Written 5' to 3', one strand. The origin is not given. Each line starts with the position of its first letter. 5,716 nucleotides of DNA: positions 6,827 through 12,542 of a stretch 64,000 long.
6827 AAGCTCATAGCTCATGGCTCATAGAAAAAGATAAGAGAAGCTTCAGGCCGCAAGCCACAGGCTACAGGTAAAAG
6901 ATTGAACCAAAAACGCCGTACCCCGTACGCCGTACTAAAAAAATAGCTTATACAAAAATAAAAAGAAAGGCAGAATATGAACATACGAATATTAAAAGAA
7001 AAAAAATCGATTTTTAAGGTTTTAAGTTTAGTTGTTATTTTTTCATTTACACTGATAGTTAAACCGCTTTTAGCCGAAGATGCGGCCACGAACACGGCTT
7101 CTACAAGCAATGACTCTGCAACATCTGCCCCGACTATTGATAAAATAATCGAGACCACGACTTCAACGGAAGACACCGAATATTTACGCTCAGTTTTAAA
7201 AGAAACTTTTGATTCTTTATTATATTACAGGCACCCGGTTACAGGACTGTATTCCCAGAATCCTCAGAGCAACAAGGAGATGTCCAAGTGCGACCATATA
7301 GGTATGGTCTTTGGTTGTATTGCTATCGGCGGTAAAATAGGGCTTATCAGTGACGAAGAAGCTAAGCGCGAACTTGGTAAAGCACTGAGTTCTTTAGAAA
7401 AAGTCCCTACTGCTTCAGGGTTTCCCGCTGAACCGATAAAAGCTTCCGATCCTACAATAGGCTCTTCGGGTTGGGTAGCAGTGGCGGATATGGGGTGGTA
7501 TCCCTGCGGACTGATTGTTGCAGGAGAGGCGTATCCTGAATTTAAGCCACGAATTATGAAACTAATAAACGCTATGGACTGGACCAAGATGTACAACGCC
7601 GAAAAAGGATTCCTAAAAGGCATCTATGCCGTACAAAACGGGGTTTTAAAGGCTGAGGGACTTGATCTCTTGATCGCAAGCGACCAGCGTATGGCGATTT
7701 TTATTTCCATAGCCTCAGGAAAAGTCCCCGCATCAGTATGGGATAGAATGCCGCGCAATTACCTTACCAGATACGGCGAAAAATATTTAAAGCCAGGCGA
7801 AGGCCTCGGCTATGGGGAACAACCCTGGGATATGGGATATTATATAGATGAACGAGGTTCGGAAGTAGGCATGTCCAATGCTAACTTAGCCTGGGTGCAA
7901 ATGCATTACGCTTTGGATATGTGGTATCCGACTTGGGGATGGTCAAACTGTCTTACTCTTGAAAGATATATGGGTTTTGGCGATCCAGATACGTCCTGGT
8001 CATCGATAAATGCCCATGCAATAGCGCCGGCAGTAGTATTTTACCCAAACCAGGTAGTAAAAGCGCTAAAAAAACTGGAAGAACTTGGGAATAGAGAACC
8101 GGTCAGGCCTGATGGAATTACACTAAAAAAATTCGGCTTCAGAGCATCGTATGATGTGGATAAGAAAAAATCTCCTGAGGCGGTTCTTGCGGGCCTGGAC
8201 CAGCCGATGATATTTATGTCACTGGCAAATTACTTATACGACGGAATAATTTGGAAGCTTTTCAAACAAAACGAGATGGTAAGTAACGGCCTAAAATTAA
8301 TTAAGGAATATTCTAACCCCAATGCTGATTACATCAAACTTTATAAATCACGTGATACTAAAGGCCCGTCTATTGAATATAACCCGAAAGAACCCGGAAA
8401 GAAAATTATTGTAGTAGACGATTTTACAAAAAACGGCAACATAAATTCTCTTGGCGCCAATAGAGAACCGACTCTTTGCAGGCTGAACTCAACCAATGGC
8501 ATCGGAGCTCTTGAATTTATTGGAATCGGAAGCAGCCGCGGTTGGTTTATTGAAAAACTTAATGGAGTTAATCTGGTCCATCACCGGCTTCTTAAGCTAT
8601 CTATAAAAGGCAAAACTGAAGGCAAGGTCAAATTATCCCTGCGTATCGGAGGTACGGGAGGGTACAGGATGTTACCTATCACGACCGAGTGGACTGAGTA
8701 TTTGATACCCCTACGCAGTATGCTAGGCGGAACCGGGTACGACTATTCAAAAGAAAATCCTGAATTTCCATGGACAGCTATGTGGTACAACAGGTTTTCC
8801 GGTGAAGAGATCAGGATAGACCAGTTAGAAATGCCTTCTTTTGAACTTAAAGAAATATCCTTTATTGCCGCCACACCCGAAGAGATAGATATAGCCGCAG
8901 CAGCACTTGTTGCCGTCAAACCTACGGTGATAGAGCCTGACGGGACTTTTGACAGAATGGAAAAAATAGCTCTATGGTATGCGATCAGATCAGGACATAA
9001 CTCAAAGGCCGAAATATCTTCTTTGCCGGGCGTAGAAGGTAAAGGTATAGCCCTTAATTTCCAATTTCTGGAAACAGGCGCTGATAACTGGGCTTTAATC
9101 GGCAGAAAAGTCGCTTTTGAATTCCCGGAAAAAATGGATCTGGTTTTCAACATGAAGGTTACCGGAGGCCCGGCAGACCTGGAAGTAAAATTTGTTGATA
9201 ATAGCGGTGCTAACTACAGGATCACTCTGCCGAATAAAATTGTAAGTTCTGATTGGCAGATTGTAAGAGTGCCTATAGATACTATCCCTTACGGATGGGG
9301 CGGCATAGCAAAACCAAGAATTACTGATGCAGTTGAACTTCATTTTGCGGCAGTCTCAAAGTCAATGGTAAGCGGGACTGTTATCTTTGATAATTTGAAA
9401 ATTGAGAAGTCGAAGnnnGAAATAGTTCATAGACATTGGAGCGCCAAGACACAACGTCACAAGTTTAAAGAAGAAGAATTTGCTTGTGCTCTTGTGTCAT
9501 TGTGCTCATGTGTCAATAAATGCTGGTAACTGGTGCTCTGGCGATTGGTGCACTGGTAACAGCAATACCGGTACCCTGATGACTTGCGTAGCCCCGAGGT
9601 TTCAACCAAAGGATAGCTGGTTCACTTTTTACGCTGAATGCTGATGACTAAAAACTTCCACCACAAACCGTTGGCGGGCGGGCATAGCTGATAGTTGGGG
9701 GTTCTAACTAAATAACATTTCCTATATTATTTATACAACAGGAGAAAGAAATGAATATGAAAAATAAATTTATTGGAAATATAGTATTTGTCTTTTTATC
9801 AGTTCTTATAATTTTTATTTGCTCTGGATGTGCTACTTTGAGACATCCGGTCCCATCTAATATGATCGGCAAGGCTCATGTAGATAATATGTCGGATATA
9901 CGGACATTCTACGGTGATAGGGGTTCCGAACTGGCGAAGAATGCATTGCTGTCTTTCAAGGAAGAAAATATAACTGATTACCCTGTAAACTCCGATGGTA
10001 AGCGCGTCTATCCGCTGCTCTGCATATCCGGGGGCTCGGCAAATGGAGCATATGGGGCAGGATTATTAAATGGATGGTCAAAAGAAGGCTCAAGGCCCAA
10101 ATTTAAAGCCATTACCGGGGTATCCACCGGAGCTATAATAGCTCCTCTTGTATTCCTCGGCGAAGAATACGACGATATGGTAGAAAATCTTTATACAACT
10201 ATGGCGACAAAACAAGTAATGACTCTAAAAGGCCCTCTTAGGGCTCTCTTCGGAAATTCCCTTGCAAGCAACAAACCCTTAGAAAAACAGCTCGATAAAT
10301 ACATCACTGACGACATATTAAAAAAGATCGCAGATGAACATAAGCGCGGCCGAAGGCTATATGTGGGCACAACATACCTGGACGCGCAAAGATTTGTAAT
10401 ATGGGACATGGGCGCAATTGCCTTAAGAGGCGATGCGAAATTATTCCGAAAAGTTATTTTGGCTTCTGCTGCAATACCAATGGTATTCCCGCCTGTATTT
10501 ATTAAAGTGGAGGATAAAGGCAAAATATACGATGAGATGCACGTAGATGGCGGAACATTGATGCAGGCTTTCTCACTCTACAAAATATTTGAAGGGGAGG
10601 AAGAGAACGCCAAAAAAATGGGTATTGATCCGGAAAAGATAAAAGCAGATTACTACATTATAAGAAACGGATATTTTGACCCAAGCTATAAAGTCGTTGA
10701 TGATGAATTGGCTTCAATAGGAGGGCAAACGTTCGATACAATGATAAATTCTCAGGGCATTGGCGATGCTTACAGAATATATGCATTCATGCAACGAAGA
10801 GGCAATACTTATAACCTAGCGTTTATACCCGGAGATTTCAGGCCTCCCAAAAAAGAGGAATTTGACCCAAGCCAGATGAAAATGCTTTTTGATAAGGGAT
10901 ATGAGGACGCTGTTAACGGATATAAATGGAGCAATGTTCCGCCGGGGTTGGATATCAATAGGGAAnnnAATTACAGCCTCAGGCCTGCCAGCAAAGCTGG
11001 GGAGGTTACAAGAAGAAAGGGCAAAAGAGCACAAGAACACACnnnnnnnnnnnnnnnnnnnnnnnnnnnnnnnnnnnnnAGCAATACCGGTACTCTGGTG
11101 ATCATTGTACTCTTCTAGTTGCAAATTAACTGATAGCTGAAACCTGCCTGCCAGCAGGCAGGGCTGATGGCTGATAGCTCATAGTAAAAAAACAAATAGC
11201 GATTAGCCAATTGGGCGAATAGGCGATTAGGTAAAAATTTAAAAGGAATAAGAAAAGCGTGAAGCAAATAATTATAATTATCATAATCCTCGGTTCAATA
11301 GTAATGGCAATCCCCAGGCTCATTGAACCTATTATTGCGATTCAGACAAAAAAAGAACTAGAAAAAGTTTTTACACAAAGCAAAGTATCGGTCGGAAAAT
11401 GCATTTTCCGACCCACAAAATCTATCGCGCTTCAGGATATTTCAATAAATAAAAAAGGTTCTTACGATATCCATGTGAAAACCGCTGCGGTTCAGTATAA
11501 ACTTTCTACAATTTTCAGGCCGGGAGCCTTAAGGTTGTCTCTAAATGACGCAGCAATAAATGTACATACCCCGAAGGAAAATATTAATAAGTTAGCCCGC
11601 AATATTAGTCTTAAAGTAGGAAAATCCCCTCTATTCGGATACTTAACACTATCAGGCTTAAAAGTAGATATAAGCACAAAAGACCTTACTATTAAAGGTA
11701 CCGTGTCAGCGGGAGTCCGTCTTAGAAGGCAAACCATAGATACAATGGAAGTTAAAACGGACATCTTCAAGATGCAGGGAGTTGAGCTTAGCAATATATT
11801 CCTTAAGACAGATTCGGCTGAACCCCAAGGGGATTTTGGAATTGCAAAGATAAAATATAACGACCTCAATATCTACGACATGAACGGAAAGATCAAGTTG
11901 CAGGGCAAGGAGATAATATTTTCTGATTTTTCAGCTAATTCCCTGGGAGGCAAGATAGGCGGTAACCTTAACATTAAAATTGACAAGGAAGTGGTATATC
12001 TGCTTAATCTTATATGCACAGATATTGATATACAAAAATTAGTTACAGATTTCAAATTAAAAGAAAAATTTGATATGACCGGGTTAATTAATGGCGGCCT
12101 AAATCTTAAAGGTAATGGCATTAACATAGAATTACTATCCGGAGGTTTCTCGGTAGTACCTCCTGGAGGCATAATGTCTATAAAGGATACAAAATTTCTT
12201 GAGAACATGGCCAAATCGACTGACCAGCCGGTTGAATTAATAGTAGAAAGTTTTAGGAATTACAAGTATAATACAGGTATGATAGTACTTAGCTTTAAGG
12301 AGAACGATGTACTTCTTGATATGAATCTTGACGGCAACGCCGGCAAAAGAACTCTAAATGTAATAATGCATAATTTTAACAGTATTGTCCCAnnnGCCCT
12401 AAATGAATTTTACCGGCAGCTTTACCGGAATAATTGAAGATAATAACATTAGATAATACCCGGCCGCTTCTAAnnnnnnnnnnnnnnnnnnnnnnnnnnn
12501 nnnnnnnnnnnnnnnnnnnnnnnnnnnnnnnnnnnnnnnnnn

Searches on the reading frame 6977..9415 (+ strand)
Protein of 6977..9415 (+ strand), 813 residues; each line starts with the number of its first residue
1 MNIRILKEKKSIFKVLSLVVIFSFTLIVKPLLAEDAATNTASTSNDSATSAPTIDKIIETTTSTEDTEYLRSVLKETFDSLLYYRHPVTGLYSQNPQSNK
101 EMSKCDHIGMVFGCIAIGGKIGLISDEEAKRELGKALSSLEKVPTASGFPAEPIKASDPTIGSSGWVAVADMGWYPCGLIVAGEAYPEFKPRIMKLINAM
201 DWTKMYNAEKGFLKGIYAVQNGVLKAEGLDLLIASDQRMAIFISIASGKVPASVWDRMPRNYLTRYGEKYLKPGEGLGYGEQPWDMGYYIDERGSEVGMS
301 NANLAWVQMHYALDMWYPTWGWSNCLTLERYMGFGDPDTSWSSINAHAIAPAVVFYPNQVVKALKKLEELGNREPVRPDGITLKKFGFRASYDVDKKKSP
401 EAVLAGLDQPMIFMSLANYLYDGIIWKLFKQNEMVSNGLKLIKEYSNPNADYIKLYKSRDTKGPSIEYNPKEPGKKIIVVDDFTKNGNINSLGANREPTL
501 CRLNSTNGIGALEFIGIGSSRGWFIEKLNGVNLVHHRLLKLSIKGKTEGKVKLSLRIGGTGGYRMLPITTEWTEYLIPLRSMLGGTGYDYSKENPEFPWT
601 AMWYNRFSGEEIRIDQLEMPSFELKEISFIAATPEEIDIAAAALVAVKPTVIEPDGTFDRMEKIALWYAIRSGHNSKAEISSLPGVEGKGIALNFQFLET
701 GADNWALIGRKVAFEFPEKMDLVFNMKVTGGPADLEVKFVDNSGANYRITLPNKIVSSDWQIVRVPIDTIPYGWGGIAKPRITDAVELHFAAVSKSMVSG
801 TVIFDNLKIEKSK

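Call 83: search_protein_families(library=pfam, proteins=[window:6977-9415:+], max_evalue=0.001)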
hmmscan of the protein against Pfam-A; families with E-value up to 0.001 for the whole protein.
window:6977-9415:+ (813 aa): 1 family
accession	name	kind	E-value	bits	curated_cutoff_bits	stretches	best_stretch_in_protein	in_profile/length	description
PF10091.15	Glycoamylase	-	3.6e-10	40.2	27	1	289-432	71-220/221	Putative glucoamylase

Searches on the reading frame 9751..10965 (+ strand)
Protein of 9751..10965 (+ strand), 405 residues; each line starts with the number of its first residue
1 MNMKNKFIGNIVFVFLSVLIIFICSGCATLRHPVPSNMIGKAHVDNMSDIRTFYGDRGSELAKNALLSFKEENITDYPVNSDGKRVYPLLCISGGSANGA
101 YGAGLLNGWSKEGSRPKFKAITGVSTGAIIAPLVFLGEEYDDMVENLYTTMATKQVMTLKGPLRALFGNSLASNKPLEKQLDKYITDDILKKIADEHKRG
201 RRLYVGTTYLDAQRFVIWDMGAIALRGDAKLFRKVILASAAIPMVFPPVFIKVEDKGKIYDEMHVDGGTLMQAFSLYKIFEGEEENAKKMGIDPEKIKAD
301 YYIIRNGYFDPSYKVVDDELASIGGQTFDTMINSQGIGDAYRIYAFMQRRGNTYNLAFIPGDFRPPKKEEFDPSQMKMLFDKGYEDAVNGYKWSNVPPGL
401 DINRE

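Call 83: search_protein_families(library=pfam, proteins=[window:9751-10965:+], max_evalue=0.001)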
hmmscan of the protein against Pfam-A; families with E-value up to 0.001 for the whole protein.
window:9751-10965:+ (405 aa): 1 family
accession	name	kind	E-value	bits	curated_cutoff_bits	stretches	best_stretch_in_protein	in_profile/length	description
PF01734.28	Patatin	-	3.1e-22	80.2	27.7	1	90-270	1-182/191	Patatin-like phospholipase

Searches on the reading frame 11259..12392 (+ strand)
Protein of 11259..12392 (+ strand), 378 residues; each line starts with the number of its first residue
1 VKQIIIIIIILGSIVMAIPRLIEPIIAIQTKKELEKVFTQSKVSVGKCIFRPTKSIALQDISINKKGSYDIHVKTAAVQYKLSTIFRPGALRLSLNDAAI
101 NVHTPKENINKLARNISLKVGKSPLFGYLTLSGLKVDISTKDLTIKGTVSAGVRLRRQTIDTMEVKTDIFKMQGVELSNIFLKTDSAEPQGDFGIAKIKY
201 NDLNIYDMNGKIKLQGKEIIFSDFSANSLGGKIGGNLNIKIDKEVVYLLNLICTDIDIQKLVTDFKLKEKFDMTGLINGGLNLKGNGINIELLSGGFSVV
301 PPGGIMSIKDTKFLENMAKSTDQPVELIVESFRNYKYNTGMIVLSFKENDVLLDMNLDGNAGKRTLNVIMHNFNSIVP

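Call 83: search_protein_families(library=pfam, proteins=[window:11259-12392:+], max_evalue=0.001)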
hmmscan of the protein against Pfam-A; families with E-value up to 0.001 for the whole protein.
window:11259-12392:+ (378 aa): 1 family
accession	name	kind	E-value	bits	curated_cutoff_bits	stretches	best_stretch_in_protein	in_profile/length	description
PF05170.20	AsmA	-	6.7e-06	25.6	29.8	1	192-287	444-538/607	AsmA family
